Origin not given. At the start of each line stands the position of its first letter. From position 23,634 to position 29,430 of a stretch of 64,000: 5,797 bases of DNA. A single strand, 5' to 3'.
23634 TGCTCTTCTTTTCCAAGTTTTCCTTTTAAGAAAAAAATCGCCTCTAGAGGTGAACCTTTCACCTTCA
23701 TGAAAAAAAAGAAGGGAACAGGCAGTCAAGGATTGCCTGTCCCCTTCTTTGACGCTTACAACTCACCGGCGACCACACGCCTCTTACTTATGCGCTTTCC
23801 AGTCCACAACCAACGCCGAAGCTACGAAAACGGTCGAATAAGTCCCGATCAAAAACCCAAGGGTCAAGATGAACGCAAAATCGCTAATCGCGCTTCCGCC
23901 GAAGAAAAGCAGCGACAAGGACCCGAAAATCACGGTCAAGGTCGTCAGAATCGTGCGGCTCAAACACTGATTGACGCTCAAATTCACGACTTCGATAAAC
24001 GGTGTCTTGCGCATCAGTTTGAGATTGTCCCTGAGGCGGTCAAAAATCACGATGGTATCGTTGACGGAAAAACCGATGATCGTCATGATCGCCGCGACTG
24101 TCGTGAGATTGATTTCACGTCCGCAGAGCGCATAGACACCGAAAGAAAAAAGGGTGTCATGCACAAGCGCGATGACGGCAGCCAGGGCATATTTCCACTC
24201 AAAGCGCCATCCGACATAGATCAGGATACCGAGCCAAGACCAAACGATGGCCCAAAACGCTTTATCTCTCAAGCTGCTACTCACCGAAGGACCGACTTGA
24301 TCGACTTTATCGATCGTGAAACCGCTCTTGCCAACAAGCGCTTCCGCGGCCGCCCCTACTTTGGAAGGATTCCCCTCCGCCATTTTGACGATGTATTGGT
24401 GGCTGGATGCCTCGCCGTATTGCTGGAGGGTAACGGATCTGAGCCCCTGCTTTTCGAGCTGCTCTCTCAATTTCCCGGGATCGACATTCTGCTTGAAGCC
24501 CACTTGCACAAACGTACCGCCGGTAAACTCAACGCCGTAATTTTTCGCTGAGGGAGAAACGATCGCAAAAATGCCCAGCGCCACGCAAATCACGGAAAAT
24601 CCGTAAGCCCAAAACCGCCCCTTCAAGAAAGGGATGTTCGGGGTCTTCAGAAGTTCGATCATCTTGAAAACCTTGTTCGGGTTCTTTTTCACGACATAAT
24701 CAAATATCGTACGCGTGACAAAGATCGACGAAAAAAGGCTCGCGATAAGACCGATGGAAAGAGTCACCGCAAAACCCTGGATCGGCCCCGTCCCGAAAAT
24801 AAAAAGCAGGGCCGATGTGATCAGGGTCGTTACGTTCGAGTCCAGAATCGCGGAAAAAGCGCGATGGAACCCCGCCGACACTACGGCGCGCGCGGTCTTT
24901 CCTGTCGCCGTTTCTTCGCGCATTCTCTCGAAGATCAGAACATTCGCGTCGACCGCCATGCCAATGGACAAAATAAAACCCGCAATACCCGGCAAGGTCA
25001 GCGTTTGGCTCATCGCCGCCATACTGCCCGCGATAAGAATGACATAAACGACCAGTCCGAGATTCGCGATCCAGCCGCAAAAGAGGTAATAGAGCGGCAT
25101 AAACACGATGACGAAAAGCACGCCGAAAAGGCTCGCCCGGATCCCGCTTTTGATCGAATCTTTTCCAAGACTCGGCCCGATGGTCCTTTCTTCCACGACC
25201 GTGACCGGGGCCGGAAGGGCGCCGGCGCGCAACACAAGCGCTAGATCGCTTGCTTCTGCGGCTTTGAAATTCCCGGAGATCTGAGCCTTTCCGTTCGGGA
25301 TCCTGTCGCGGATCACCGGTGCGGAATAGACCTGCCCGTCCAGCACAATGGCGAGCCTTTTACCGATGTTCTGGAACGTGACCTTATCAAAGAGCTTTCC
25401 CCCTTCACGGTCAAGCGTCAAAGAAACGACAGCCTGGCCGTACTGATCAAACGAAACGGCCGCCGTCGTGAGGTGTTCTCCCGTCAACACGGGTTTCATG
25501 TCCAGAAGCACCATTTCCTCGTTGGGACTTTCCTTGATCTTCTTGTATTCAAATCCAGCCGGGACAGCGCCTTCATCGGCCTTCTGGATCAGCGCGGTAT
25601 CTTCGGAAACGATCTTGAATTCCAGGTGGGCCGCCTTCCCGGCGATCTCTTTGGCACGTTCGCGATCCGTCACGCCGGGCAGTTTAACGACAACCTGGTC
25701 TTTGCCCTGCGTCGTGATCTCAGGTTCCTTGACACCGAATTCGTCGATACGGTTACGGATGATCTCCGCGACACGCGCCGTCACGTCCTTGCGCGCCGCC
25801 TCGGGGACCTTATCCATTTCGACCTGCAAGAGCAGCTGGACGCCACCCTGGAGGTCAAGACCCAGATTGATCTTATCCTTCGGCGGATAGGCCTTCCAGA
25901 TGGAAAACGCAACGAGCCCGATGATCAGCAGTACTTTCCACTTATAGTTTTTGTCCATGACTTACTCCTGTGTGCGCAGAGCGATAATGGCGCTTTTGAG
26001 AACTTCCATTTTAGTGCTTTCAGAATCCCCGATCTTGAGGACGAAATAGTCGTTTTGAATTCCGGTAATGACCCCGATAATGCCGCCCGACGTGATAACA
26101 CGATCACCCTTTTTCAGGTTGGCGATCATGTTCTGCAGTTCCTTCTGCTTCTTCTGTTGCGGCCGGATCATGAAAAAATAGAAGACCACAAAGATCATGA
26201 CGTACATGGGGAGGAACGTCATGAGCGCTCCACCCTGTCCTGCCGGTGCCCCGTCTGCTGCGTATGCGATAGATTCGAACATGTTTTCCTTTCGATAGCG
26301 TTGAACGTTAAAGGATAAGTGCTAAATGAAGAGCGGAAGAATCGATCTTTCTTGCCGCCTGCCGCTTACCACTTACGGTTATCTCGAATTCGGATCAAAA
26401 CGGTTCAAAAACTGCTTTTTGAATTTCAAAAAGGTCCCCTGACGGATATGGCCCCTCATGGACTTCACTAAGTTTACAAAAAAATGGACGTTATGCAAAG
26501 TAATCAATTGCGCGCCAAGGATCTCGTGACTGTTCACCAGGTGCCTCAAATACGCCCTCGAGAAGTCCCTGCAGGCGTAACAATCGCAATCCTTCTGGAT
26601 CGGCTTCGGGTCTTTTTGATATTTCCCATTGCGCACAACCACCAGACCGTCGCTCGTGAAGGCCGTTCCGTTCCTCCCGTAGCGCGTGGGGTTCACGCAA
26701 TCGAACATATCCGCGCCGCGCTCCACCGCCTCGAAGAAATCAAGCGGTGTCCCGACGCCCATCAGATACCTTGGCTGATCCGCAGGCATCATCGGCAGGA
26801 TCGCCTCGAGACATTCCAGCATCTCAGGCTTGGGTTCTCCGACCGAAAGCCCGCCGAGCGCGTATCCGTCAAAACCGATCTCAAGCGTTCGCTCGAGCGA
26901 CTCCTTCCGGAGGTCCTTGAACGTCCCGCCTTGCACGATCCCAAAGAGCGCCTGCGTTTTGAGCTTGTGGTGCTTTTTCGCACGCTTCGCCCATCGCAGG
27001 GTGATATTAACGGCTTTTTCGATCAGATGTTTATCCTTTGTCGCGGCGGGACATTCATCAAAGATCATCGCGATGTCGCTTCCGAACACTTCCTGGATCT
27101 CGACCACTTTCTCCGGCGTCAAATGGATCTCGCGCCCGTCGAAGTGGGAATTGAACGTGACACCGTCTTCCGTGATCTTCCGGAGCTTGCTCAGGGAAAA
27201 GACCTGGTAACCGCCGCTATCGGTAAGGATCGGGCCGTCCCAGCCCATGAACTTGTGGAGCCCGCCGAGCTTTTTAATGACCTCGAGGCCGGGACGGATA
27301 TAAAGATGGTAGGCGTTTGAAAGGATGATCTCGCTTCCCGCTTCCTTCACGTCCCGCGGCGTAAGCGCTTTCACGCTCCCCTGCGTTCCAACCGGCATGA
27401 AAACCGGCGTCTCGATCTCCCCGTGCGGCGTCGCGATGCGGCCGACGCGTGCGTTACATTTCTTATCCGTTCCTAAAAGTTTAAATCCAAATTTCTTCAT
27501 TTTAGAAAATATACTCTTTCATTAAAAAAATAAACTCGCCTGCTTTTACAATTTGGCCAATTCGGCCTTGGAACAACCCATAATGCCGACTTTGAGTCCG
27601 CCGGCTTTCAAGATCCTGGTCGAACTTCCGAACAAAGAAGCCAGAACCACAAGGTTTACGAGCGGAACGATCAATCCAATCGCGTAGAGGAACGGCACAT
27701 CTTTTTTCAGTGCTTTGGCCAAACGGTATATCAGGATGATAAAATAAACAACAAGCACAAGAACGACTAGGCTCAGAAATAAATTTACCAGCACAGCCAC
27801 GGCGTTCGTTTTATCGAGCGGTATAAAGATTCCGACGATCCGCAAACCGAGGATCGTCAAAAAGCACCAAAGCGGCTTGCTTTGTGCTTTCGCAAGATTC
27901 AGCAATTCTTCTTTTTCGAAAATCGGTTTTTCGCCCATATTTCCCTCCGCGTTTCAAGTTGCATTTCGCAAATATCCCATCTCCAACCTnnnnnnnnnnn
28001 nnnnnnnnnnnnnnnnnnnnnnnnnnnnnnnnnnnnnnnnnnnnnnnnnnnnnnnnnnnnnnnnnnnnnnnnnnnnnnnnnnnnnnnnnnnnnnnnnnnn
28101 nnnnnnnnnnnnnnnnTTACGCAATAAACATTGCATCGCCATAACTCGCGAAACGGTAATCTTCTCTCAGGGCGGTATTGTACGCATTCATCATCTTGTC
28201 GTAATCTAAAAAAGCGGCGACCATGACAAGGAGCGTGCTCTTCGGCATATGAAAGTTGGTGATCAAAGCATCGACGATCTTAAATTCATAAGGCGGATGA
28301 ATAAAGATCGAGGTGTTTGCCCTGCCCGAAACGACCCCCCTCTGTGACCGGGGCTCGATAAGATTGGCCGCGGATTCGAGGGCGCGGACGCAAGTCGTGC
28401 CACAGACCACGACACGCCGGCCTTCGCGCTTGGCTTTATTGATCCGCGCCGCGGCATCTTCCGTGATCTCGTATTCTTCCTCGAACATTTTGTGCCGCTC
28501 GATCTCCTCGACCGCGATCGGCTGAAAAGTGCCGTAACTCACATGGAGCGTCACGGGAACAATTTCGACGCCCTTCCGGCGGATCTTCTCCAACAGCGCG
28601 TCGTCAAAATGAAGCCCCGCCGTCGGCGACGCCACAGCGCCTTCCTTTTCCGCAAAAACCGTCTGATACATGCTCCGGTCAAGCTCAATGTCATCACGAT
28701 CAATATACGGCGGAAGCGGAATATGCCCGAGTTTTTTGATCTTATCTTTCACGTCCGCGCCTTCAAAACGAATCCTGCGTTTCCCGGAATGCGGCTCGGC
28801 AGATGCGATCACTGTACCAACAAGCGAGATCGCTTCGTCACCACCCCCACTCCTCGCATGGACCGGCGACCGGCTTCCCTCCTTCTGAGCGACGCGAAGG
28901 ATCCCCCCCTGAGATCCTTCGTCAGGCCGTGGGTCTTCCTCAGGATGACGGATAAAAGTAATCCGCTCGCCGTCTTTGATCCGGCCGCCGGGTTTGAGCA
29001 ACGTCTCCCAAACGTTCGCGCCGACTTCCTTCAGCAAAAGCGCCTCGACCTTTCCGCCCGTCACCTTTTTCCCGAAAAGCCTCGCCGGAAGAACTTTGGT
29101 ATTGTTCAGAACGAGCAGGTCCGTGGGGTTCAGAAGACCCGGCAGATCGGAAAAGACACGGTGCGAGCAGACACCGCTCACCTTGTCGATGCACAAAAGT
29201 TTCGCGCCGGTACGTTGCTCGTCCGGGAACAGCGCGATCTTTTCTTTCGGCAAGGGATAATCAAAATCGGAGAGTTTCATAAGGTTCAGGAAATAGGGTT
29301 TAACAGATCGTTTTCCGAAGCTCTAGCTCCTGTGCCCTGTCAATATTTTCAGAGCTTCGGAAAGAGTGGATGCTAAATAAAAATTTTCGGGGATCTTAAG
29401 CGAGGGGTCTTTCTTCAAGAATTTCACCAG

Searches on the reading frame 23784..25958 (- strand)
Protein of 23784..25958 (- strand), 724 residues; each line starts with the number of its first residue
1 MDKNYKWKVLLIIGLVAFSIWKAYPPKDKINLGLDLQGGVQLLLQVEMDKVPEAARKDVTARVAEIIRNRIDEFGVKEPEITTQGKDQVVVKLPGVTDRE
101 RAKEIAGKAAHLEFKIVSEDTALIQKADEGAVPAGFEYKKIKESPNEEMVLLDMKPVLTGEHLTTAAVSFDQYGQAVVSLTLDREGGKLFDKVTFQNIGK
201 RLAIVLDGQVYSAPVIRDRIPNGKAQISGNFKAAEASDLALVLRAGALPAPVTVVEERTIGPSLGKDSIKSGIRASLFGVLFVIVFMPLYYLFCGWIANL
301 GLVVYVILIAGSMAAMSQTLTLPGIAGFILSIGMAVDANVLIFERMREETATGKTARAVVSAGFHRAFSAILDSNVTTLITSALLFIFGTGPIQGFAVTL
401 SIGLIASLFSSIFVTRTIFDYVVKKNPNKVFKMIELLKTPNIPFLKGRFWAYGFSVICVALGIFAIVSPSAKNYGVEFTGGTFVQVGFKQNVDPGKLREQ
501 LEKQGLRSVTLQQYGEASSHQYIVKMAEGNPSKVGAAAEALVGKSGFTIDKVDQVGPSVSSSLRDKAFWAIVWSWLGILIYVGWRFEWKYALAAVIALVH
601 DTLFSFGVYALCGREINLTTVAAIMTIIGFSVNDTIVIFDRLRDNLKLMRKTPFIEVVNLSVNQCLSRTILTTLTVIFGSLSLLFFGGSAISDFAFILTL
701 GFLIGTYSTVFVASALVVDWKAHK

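Call 7: search_protein_families(library=pfam, proteins=[window:23784-25958:-], max_evalue=0.001)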
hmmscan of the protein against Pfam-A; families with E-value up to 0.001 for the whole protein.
window:23784-25958:- (724 aa): 5 families
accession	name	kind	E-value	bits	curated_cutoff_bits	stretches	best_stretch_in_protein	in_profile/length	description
PF02355.23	SecD_SecF_C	-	7.3e-82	273.8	20.5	2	547-721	13-187/189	Protein export membrane protein SecD/SecF, C-terminal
PF22599.2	SecDF_P1_head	-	4.8e-39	133.2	27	1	146-250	9-114/114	SecDF, P1 head subdomain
PF21760.3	SecD_1st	-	7e-23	80.3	27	1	62-118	3-59/60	Protein translocase subunit SecDF, P1 domain, N-terminal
PF07549.19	Sec_GG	-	3e-10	39.7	20.3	1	29-49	7-27/28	SecD/SecF GG Motif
PF03176.21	MMPL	-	4.8e-07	29.5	20.5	1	283-412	168-292/333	MMPL family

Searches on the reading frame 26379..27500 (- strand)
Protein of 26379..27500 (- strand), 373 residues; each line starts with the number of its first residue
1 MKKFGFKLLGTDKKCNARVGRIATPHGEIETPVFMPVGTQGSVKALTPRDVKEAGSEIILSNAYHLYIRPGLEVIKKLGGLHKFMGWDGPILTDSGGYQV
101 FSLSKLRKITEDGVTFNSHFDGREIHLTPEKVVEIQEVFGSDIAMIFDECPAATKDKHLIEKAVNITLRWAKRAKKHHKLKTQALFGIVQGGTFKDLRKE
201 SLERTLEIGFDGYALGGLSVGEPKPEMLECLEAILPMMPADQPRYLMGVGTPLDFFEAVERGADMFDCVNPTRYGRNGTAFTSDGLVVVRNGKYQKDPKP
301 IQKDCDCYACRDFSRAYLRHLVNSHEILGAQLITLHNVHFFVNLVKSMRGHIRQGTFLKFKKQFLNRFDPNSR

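Call 9: search_protein_families(library=pfam, proteins=[window:26379-27500:-], max_evalue=1)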
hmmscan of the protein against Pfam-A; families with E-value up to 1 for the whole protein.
window:26379-27500:- (373 aa): 1 family
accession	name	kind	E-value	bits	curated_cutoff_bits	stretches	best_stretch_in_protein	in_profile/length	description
PF01702.25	TGT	-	3.3e-162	540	26.3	1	15-368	1-355/357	Queuine tRNA-ribosyltransferase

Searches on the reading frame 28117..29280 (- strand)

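Call 9: search_protein_families(library=pfam, proteins=[window:28117-29280:-], max_evalue=1)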
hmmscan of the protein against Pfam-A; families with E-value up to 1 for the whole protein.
window:28117-29280:- (387 aa): 2 families
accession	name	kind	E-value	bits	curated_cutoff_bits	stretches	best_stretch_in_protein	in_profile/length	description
PF02547.20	Queuosine_synth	-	6.5e-123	410.4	25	1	3-386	1-322/322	Queuosine biosynthesis protein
PF06506.16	PrpR_N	-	0.018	15.1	29.1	1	269-303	101-135/167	Propionate catabolism activator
